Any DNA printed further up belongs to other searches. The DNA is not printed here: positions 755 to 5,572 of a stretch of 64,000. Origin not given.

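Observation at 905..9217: Candidate anti-phage system: PLD-SNF2 helicase fusion plus 1505-aa MmeI/PglX-family N6A methyltransferase, with a four-helix-bundle/Zn-ribbon gene in between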

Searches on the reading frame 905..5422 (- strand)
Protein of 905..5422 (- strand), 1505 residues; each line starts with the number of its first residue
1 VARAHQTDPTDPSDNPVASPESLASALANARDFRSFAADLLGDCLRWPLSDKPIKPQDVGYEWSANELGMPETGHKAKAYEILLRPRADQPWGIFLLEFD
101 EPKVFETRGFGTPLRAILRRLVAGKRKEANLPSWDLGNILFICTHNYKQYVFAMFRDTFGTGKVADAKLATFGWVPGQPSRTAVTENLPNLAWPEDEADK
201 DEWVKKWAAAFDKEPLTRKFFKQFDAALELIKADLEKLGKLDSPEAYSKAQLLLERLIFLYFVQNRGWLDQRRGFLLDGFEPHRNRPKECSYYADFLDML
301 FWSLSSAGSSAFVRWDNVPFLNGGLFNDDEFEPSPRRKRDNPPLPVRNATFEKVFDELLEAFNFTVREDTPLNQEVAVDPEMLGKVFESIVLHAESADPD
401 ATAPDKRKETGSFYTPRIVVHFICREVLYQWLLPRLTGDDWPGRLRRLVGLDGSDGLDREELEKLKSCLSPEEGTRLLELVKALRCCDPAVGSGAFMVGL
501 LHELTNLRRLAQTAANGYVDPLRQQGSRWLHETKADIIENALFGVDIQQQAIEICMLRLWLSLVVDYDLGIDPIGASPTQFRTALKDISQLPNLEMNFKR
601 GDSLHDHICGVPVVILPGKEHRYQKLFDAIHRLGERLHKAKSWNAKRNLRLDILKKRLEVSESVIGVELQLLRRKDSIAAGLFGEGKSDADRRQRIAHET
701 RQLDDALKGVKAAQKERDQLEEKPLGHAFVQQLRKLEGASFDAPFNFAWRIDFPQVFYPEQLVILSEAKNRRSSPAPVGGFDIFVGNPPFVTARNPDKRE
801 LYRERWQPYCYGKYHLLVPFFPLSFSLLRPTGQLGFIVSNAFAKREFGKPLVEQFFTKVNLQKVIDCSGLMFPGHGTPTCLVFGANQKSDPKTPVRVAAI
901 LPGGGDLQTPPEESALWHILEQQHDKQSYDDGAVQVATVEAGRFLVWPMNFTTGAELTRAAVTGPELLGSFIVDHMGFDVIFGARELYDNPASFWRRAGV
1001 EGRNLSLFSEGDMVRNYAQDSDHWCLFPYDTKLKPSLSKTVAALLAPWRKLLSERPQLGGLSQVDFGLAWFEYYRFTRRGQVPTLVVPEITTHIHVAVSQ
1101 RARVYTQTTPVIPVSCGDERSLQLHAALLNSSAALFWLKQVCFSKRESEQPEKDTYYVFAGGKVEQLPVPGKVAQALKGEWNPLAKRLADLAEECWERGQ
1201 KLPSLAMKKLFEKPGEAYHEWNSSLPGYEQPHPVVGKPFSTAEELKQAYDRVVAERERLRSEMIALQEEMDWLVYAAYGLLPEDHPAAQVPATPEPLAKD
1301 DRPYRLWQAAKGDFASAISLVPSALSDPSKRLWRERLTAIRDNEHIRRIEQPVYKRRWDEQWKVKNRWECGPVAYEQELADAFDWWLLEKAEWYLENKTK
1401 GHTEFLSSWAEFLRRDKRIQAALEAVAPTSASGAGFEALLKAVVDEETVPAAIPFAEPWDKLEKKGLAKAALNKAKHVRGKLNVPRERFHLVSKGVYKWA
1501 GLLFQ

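Call 7: search_protein_families(library=pfam, proteins=[window:905-5422:-], max_evalue=0.01)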
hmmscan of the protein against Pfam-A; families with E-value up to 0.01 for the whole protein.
window:905-5422:- (1505 aa): 5 families
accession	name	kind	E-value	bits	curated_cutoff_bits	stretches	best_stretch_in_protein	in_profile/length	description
PF07669.17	Eco57I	-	5e-24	85.8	25.3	1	540-867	1-165/171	Eco57I restriction-modification methylase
PF22654.1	DUF7008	-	9.3e-18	64.9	42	1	1263-1452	1-189/368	Domain of unknown function (DUF7008)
PF02384.22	N6_Mtase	-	2e-07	31.1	20.4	0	780-895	125-241/311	N-6 DNA Methylase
PF20473.4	MmeI_Mtase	-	0.00043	20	27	1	476-562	13-85/259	MmeI, DNA-methyltransferase domain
PF20465.4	MmeI_hel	-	0.0006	21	27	1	250-326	3-75/75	MmeI, helicase spacer domain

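Call 8: search_protein_families(library=padloc, proteins=[window:905-5422:-], max_evalue=0.01)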
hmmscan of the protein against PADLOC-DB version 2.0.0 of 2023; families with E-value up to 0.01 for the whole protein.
window:905-5422:- (1505 aa): 33 families (the best 25 are shown)
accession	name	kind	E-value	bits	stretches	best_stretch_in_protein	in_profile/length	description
PDLC02529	PglX|PglXI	-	1.6e-103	345.4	2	780-1193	357-789/1189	PglX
PDLC03617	REase_MTase_IIG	-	6.7e-56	187.6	2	779-1172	357-767/1183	Type IIG restriction enzyme-methyltransferase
PDLC03601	REase_MTase_IIG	-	3.9e-38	128.9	2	216-568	207-535/1110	Type IIG restriction enzyme-methyltransferase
PDLC03596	REase_MTase_IIG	-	1.7e-37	127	2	207-436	187-454/1148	Type IIG restriction enzyme-methyltransferase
PDLC03612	REase_MTase_IIG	-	6.7e-31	105.3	2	528-880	582-908/1247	Type IIG restriction enzyme-methyltransferase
PDLC02643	DrmMI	-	2.1e-22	76.9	1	404-844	549-938/1347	DrmMI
PDLC03609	REase_MTase_IIG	-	3.9e-20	69.3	2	212-562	189-510/1066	Type IIG restriction enzyme-methyltransferase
PDLC03604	REase_MTase_IIG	-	1.4e-17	61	2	482-606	388-503/1011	Type IIG restriction enzyme-methyltransferase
PDLC03628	REase_MTase_IIG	-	2.9e-14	50.1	2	205-391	150-332/1100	Type IIG restriction enzyme-methyltransferase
PDLC03629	REase_MTase_IIG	-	3.4e-13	46.3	2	392-562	362-512/1182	Type IIG restriction enzyme-methyltransferase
PDLC02536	PglX|PglXI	-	2.1e-12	44.4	2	1065-1171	3-112/560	PglX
PDLC03335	MTase_II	-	6.5e-12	42.9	1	780-877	195-295/607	Type II methyltransferase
PDLC03313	MTase_II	-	4.5e-11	40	1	780-867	144-232/563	Type II methyltransferase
PDLC02646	DrmMI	-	6.3e-08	29.2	2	531-562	43-74/792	DrmMI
PDLC02639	DrmMI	-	2e-07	27.7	1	479-562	282-363/803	DrmMI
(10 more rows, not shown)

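Call 9: search_protein_families(library=ncbifam, proteins=[window:905-5422:-], max_evalue=0.01)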
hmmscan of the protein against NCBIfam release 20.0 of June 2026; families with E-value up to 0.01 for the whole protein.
window:905-5422:- (1505 aa): 3 families
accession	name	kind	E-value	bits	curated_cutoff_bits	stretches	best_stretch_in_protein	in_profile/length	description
NF033451.1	BREX_2_MTaseX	equivalog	3.4e-98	329.8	400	2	779-1191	357-789/1185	BREX-2 system adenine-specific DNA-methyltransferase PglX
NF033455.1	BREX_6_MTaseX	exception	9.8e-07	26.6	900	1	475-561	321-398/1319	BREX-6 system adenine-specific DNA-methyltransferase PglX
NF033452.1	BREX_1_MTaseX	exception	3.3e-05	21.9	500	1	481-561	312-377/1210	BREX-1 system adenine-specific DNA-methyltransferase PglX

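Call 14: find_encoding_contigs(protein=window:905-5422:-, flank=10000, max_places=6)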
Protein window:905-5422:- (1505 aa): no gene with exactly this product is on record in the collection.

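Call 32: search_solved_structures(query=window:905-5422:-, max_evalue=0.01)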
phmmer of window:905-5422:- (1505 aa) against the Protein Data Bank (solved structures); distinct sequences matched with E-value up to 0.01: 2.
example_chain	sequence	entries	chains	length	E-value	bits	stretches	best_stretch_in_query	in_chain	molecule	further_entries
7lni_A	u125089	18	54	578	2.9e-05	25.1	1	781-887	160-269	Site-specific DNA-methyltransferase (adenine-specific)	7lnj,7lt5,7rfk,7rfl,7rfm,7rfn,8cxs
8cxz_A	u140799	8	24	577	2.9e-05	25.1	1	781-887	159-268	Site-specific DNA-methyltransferase (adenine-specific)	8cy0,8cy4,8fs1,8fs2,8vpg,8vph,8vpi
